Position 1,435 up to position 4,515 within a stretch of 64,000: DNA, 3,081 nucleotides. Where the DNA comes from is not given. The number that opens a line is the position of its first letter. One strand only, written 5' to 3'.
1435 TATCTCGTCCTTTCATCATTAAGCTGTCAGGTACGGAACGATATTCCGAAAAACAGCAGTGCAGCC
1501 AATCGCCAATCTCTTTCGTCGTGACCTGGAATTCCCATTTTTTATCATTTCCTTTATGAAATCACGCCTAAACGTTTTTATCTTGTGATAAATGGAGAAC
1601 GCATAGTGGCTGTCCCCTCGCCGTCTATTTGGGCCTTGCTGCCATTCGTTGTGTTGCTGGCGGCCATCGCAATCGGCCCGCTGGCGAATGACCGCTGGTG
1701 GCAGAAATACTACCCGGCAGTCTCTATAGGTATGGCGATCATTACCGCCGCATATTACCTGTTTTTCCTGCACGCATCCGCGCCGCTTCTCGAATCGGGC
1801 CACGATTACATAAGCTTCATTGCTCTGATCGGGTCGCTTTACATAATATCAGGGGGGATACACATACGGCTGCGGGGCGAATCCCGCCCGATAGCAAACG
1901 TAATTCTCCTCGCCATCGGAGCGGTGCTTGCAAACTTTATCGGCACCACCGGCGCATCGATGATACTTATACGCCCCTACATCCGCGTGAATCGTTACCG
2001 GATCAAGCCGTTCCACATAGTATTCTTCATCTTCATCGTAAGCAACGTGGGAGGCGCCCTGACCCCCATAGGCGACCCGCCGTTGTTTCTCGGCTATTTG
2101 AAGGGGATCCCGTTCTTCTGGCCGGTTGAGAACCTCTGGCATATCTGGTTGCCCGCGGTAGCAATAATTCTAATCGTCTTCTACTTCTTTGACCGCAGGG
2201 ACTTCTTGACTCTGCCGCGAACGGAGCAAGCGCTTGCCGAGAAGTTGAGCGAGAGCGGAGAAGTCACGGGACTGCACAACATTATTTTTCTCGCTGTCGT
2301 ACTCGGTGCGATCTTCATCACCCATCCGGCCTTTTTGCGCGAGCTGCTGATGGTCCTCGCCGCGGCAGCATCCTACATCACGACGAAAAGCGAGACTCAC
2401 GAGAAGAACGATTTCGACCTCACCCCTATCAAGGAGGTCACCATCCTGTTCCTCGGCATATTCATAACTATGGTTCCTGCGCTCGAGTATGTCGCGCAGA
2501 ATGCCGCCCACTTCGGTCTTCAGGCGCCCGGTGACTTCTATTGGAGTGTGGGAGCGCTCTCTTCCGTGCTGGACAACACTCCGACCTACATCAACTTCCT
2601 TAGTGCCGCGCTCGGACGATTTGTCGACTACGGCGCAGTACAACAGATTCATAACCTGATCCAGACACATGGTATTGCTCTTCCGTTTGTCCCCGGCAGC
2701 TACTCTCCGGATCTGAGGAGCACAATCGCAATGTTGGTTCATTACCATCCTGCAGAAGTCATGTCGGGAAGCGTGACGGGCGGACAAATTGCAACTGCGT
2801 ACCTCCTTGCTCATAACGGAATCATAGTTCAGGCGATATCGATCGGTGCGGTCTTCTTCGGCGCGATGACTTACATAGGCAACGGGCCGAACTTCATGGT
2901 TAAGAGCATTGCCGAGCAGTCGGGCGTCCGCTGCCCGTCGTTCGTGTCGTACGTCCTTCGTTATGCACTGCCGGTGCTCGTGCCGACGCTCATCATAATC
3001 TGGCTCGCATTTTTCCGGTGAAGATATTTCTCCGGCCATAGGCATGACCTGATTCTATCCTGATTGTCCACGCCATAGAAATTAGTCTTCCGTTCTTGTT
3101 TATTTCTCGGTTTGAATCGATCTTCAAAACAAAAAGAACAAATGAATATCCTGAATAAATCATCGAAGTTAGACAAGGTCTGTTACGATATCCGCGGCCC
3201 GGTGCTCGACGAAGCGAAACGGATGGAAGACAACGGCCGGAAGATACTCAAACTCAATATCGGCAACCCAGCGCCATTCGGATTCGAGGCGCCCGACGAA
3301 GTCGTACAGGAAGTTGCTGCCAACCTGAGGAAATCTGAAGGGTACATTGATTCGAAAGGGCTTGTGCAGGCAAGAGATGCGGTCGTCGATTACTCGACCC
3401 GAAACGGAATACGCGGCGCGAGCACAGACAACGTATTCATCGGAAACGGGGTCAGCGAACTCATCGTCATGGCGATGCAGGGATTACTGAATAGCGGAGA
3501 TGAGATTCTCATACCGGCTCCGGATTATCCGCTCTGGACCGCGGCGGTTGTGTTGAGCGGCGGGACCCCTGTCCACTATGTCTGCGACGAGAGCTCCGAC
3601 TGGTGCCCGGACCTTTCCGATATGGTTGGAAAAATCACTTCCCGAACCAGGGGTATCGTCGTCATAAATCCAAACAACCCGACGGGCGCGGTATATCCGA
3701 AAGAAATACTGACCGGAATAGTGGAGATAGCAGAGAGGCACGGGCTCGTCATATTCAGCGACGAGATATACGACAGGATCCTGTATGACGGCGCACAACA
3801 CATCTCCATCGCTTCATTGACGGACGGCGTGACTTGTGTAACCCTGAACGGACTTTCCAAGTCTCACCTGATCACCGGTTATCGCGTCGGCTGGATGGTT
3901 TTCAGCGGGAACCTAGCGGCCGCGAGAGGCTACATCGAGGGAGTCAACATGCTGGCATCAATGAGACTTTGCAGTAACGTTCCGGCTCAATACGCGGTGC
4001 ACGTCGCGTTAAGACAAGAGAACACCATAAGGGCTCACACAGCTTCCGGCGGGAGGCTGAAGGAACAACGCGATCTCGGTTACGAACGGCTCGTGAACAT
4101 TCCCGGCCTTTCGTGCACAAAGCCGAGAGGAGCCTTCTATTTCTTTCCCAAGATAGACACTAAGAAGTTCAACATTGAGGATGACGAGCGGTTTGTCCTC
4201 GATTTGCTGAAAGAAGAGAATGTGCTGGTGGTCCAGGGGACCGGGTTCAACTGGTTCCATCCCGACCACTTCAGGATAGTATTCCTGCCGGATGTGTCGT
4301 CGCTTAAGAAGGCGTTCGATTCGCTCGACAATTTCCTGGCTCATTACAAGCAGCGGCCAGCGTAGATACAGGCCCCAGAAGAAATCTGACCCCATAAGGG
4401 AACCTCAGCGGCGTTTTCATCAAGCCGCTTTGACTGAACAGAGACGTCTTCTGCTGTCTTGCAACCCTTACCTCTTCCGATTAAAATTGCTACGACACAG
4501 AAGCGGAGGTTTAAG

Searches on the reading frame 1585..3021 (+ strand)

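Call 93: search_protein_families(library=pfam, proteins=[window:1585-3021:+], max_evalue=0.00001)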
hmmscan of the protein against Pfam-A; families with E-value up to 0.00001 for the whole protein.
window:1585-3021:+ (478 aa): 2 families
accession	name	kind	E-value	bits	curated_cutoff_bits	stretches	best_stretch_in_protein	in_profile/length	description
PF16980.11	CitMHS_2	-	2.8e-133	445.3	25.7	1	14-477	5-448/448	Putative citrate transport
PF03600.22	CitMHS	-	5.5e-10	39.3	31.9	1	98-343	73-315/336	Citrate transporter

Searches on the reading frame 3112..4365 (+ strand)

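Call 93: search_protein_families(library=pfam, proteins=[window:3112-4365:+], max_evalue=0.00001)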
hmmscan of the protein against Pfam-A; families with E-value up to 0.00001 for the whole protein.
window:3112-4365:+ (417 aa): 1 family
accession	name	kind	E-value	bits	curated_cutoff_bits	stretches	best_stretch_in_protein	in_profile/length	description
PF00155.27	Aminotran_1_2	-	7.9e-56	190.2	19.7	1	44-396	2-352/361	Aminotransferase class I and II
